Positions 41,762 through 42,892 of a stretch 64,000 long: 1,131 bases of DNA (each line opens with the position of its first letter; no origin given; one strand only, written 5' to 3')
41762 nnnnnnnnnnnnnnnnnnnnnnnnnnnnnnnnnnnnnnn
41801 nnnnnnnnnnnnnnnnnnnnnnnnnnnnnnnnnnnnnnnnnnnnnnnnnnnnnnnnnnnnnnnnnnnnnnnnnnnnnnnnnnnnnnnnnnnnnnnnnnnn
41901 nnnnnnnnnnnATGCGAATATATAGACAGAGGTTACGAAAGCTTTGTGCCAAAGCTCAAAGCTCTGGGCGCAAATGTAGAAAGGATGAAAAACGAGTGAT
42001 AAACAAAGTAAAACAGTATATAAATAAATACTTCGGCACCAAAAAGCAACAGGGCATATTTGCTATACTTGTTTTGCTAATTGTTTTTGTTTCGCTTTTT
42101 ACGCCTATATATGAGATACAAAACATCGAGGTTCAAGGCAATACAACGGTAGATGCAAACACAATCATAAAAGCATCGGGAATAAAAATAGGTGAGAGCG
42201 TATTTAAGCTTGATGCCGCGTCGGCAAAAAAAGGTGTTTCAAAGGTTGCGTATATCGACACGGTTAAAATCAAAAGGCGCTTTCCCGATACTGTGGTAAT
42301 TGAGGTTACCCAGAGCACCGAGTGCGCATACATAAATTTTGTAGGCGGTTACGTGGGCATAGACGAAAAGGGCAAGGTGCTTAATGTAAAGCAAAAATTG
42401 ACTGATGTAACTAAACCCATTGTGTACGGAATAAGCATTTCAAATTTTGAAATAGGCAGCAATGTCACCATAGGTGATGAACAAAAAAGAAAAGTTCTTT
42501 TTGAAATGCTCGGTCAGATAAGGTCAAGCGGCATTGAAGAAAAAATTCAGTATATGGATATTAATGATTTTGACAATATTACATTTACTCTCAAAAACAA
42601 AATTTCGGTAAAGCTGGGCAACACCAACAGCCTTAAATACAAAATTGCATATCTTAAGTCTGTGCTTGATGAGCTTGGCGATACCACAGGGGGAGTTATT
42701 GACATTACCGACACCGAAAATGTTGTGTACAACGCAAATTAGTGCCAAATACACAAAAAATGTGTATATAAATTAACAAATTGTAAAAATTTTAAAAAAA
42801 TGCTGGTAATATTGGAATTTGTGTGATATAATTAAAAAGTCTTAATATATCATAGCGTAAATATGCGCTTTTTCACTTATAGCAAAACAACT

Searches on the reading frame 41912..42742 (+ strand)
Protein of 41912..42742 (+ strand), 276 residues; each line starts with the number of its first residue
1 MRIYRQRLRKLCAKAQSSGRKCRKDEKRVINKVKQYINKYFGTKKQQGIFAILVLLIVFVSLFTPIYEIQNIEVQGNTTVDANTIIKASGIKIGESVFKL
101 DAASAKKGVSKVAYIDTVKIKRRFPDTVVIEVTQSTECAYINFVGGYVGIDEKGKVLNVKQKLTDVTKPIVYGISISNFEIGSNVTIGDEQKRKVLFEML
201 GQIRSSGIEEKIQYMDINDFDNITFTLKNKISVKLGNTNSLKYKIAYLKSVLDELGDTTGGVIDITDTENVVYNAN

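Call 78: search_protein_families(library=pfam, proteins=[window:41912-42742:+], max_evalue=0.01)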
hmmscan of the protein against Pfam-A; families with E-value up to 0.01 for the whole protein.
window:41912-42742:+ (276 aa): 2 families
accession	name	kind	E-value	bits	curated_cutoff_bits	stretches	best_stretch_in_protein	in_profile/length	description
PF08478.15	POTRA_1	-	7.7e-16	58.6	23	1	69-133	3-67/69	POTRA domain, FtsQ-type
PF03799.20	FtsQ_DivIB_C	-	3.1e-07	31.7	21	1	140-264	2-112/114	Cell division protein FtsQ/DivIB, C-terminal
